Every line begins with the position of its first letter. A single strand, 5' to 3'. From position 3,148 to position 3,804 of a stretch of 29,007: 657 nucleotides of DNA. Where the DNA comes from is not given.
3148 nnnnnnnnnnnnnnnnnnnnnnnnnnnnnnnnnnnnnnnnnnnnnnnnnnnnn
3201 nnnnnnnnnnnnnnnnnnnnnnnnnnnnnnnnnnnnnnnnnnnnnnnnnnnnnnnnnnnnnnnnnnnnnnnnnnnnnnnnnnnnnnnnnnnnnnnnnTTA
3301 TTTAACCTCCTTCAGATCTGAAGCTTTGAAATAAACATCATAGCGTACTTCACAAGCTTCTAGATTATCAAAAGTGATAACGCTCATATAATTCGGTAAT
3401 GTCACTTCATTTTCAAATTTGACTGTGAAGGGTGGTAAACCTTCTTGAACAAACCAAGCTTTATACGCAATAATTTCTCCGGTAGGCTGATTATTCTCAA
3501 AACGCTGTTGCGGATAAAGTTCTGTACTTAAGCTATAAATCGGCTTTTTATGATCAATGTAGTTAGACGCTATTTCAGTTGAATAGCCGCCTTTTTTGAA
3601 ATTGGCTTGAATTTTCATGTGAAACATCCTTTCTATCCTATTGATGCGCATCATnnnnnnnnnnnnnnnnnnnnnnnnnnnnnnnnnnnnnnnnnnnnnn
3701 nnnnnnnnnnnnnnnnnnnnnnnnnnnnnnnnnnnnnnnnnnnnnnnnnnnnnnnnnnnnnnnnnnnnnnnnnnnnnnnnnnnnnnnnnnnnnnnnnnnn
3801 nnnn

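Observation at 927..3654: Tn916/ICEBs1-style DNA-processing module built around a Rep_2 (pMV158 RepB-like) rolling-circle nickase and an FtsK-like ATPase, with a canonical TACTACG/AC nick hairpin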

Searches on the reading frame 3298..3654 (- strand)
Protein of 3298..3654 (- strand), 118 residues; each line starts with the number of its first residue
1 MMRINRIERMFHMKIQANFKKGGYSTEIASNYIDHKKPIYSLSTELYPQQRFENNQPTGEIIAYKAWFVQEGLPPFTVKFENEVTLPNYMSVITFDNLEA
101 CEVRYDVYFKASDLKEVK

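Call 3: search_protein_families(library=pfam, proteins=[window:3298-3654:-], max_evalue=0.1)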
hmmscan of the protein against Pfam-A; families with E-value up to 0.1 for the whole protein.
window:3298-3654:- (118 aa): 0 families

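Call 6: search_protein_families(library=ncbifam, proteins=[window:3298-3654:-], max_evalue=0.1)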
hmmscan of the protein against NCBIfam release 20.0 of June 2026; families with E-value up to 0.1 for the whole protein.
window:3298-3654:- (118 aa): 0 families

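Call 17: search_solved_structures(query=window:3298-3654:-, max_evalue=10)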
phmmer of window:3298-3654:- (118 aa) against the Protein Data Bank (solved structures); distinct sequences matched with E-value up to 10: 0.

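Call 18: search_protein_families(library=phrogs, proteins=[window:3298-3654:-], max_evalue=0.01)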
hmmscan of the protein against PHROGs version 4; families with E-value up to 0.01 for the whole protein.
window:3298-3654:- (118 aa): 0 families

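Call 26: find_homologous_proteins(query=window:3298-3618:-, max_evalue=0.001)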
Query window:3298-3618:- (106 aa): 181 proteins with E <= 0.001 among 181 candidates; the best 120 are listed.
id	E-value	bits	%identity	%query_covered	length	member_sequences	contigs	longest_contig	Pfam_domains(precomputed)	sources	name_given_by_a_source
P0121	5.9e-62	224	96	100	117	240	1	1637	-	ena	-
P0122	3.1e-57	209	86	100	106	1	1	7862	-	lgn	-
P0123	5.3e-56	205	86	100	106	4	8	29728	-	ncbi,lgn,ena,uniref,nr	ncbi:hypothetical protein [Staphylococcus epidermidis]|uniref:hypothetical protein n=1 Tax=Staphyloc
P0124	1.6e-55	203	85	100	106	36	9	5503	-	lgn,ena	-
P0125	5.1e-48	179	75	100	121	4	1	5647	-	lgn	-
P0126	5.1e-47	176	75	100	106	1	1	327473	-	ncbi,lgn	-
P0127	2.8e-45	171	73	100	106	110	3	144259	-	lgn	-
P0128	2.4e-44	168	74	93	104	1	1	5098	-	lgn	-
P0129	7.0e-41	156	67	98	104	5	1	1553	-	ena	-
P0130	3.5e-40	154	67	98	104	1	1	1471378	-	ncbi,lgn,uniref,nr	ncbi:hypothetical protein [Streptococcus equinus]|uniref:SuB0782 undefined product 764400:764714 for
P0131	8.0e-40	153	71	93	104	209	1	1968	-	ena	-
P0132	1.5e-39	152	69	93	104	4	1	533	-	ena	-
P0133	2.0e-39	152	70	93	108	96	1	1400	-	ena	-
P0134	2.4e-39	152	69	93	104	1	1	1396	-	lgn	-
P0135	2.8e-39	151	69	93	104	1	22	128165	-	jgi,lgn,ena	jgi:hypothetical protein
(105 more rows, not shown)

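Call 46: predict_structure(alignment_id=A2)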
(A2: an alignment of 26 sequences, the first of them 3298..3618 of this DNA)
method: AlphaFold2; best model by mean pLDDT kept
length: 106 residues; sequences in the alignment: 26
mean_pLDDT: 91.1   pTM: 0.81
mean pLDDT of the five models: 91.1, 90.2, 89.5, 83.4, 82.9
residues with pLDDT >= 90: 90; 70-90: 6; 50-70: 2; < 50: 8
segments of 3 or more residues with pLDDT < 50: 1-8
pLDDT, mean of each block of 10 residues (from residue 1): 47 94 96 96 95 98 97 97 96 93 93
secondary structure, 60 per line:
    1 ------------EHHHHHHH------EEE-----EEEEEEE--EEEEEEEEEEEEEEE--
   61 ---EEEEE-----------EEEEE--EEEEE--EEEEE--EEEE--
elements in order: H14-20 E27-29 E35-41 E44-58 E64-68 E80-84 E87-91 E94-98 E101-104

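Call 52: search_solved_structures(query=A2, max_evalue=10, show_alignments=2)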
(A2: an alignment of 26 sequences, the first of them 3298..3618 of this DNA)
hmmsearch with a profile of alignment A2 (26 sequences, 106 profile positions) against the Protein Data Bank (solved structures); distinct sequences matched with E-value up to 10: 1.
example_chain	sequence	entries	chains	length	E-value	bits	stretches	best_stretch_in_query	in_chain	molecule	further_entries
5c3l_C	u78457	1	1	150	0.73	13.2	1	9-65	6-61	Nucleoporin Nup62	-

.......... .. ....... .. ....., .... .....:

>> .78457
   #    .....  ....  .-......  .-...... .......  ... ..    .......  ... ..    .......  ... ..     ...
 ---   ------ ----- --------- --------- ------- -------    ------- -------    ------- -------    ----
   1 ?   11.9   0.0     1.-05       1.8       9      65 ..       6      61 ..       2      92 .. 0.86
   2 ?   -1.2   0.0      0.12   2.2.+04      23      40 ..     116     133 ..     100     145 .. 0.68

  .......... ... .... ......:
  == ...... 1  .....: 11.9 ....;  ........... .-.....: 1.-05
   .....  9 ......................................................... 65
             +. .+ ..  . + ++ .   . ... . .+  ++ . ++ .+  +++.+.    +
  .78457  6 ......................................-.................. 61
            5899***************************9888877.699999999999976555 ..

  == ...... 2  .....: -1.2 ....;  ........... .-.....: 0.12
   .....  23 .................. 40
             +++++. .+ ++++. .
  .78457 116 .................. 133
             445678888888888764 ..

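Call 87: search_protein_families(library=pfam, alignment_id=A2, max_evalue=10)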
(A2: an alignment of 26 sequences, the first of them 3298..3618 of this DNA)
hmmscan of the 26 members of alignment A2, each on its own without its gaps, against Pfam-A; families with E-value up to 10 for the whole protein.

A. member 1, window:3298-3618:- (106 aa): 0 families

B. families by the number of members that match (of 26 scanned): 2 families
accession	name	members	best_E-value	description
PF08940.17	DUF1918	2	0.19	Domain of unknown function (DUF1918)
PF02752.27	Arrestin_C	1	0.077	Arrestin (or S-antigen), C-terminal domain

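Call 91: fold_search(model_id=the predicted structure, library=pdb)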
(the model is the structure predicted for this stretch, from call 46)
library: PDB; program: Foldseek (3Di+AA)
matches with E <= 10: 375; with E <= 0.001: 0
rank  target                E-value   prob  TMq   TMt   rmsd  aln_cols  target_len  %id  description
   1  9hnj_MODEL_1_A        3.3e-02  1.00  0.52  0.56   4.2        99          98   14  NMR solution structure of OrfM from ICESt3 of Streptococcus thermophilus (released 2025-10-22)
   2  2k75_MODEL_1_A        6.0e-02  0.99  0.50  0.50   5.8        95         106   10  Solution NMR structure of the OB domain of Ta0387 from Thermoplasma acidophilum. Northeast Structural Genomics (released 2008-08-19)
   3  6cqk_B                7.1e-02  0.89  0.40  0.44   5.2        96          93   11  Crystal Structure of mitochondrial single-stranded DNA binding proteins from S. cerevisiae, Rim1 (Form1) (released 2018-05-30)
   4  2k5d_MODEL_1_A        7.9e-02  1.00  0.58  0.56   5.5       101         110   16  SOLUTION NMR STRUCTURE OF SAG0934 from Streptococcus agalactiae. NORTHEAST STRUCTURAL GENOMICS TARGET SaR32[1- (released 2008-08-26)
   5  9gjp_4                8.8e-02  0.84  0.41  0.10   8.4       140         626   12  OCCM maturation intermediate stalled with an Arginine Finger mutation in Mcm5: Conformer 2 (released 2025-03-05)
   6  4l5t_A                1.1e-01  0.98  0.45  0.29   5.2        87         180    7  Crystal structure of the tetrameric p202 HIN2 (released 2013-07-31)
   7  9j1s                  1.1e-01  0.94  0.48  0.45   7.1       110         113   14  Human replication protein A: RPA70 subunit N-terminal domain (released 2024-10-09)
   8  1o7i_A                1.6e-01  0.98  0.51  0.48   3.6        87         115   10  Crystal structure of a single stranded DNA binding protein (released 2003-06-25)
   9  4l5t_D                1.6e-01  0.97  0.45  0.28   5.2        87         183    7  Crystal structure of the tetrameric p202 HIN2 (released 2013-07-31)
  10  4jbm_B                2.2e-01  0.90  0.43  0.27   4.8        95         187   13  Structure of murine DNA binding protein bound with ds DNA (released 2013-06-26)
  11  4l5t_C                2.8e-01  0.85  0.44  0.28   7.4        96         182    7  Crystal structure of the tetrameric p202 HIN2 (released 2013-07-31)
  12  8c5v_E                2.8e-01  0.15  0.23  0.18  10.1       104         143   12  Chemotaxis core signalling unit from E protein lysed E. coli cells (released 2023-09-13)
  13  4l5t_B                3.1e-01  0.91  0.44  0.27   5.0        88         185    8  Crystal structure of the tetrameric p202 HIN2 (released 2013-07-31)
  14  7unr_l                3.3e-01  0.66  0.39  0.35   6.0        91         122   10  Pseudomonas aeruginosa 70S ribosome initiation complex bound to compact IF2-GDP (composite structure I-A) (released 2022-06-22)
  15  7wcg_MODEL_1_A        3.5e-01  0.80  0.43  0.38   4.1        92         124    9  Single-Stranded DNA binding protein of Sulfolobus Solfataricus structure at high-temperature (released 2022-06-08)
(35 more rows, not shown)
